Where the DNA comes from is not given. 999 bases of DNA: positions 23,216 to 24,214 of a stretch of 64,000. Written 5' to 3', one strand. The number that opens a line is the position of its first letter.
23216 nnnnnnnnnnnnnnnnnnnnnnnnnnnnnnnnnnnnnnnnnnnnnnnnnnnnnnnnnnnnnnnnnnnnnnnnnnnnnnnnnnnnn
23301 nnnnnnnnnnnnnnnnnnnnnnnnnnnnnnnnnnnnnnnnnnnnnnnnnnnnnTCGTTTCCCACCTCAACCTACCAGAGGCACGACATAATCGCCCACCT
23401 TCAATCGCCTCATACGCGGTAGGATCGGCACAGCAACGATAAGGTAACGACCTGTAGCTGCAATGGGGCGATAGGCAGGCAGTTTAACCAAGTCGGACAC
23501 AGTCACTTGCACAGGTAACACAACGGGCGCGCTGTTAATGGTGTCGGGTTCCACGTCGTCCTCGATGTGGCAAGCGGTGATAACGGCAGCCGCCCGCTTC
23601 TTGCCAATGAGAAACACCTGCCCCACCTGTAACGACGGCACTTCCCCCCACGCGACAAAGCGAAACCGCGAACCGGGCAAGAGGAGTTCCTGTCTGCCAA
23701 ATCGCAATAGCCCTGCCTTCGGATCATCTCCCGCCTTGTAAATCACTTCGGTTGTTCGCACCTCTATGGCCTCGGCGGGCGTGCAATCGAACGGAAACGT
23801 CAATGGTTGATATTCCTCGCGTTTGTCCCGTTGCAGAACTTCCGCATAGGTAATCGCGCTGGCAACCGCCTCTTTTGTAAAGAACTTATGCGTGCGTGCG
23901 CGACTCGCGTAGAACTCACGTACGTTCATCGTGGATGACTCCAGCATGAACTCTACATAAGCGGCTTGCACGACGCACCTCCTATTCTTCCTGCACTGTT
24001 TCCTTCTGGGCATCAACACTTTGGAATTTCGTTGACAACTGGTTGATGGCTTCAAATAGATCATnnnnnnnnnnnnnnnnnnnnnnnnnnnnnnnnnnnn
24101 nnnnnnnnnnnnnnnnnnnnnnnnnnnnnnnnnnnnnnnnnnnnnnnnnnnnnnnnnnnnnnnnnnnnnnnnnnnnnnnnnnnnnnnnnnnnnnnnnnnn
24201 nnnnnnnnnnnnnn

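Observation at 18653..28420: cas locus combining an I-D-like interference module (HD on the large subunit, HD-less Cas3) with a Cas4+Csa1 adaptation module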

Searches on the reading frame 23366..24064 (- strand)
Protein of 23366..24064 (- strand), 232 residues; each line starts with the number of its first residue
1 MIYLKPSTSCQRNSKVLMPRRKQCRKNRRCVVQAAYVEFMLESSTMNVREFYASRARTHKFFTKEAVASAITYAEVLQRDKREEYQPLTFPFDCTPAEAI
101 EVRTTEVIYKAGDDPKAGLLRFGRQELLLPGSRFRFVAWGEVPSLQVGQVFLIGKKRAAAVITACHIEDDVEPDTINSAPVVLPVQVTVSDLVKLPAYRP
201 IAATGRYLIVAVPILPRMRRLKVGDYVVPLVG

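Call 3: search_protein_families(library=ncbifam, proteins=[window:23366-24064:-], max_evalue=0.01)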
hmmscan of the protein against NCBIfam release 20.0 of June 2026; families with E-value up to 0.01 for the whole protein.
window:23366-24064:- (232 aa): 0 families

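Call 4: search_protein_families(library=pfam, proteins=[window:23366-24064:-], max_evalue=0.01)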
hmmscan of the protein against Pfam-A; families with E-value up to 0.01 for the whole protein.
window:23366-24064:- (232 aa): 0 families

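Call 5: search_protein_families(library=padloc, proteins=[window:23366-24064:-], max_evalue=0.1)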
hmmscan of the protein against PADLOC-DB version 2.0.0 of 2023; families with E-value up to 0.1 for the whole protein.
window:23366-24064:- (232 aa): 2 families
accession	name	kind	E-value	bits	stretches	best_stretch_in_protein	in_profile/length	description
PDLC02040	Cas5d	-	0.0029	15.8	1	107-169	95-158/225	-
PDLC01497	Cas5d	-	0.012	13.6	0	142-210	147-213/249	CAS-I-D; effector_G5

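Call 18: find_homologous_proteins(query=window:23366-23971:-)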
Query window:23366-23971:- (201 aa): 61 proteins with E <= 0.001 among 707 candidates.
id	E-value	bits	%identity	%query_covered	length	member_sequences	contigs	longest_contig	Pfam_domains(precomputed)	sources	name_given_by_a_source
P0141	3.8e-88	312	99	72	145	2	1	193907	-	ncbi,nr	ncbi:MAG: hypothetical protein H0Z39_00430 [Peptococcaceae bacterium]|nr:hypothetical protein [Pepto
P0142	6.6e-82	292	63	100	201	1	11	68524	-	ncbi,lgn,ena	-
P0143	1.9e-80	287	72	88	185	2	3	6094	-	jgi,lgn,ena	jgi:hypothetical protein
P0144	2.6e-74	267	61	100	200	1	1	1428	-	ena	-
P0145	3.3e-74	267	63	100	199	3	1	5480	-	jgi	jgi:hypothetical protein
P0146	1.8e-73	264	63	100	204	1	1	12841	-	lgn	-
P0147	5.9e-73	263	62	99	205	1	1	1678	-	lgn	-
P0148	6.6e-73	263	65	100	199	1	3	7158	-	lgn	-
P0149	7.0e-73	262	61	100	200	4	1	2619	-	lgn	-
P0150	1.4e-71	258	63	100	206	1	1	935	-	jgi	-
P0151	3.9e-71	257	60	100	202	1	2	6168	-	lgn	-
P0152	1.5e-70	255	62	100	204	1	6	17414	-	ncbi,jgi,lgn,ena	-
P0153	1.9e-70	254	61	100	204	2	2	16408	-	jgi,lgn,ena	-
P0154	2.2e-69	251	59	100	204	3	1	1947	-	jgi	jgi:hypothetical protein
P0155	6.9e-69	249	61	100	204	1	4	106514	PF26241.1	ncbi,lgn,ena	-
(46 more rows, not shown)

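Call 71: search_protein_families(library=padloc, alignment_id=A3, max_evalue=0.1)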
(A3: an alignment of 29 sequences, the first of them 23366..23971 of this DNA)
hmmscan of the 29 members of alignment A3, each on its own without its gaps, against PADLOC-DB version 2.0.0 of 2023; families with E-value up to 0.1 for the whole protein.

A. member 1, window:23366-23971:- (201 aa): 2 families
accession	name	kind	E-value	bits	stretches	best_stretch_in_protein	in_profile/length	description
PDLC02040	Cas5d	-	0.0022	16.1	1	76-139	95-159/225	-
PDLC01497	Cas5d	-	0.0086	14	0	111-179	147-213/249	CAS-I-D; effector_G5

B. families by the number of members that match (of 29 scanned): 5 families
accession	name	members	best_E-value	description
PDLC01497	Cas5d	26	3.2e-06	CAS-I-D; effector_G5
PDLC02040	Cas5d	11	0.00035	-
PDLC01324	Cas5d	6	0.012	CAS-I-D; effector_G5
PDLC02037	Cas5d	1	0.0023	-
PDLC00997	Cas5d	1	0.016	CRISPR type I-D/CYANO-associated protein Csc1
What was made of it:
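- On Subtype I-D: PADLOC hits are Cas5d only: 26 of 29 members, best 3.2e-6 (call 71).
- The Cas5 hits are only to Cas5d (call 71). The Cas5 hits are Cas5d only (call 71).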
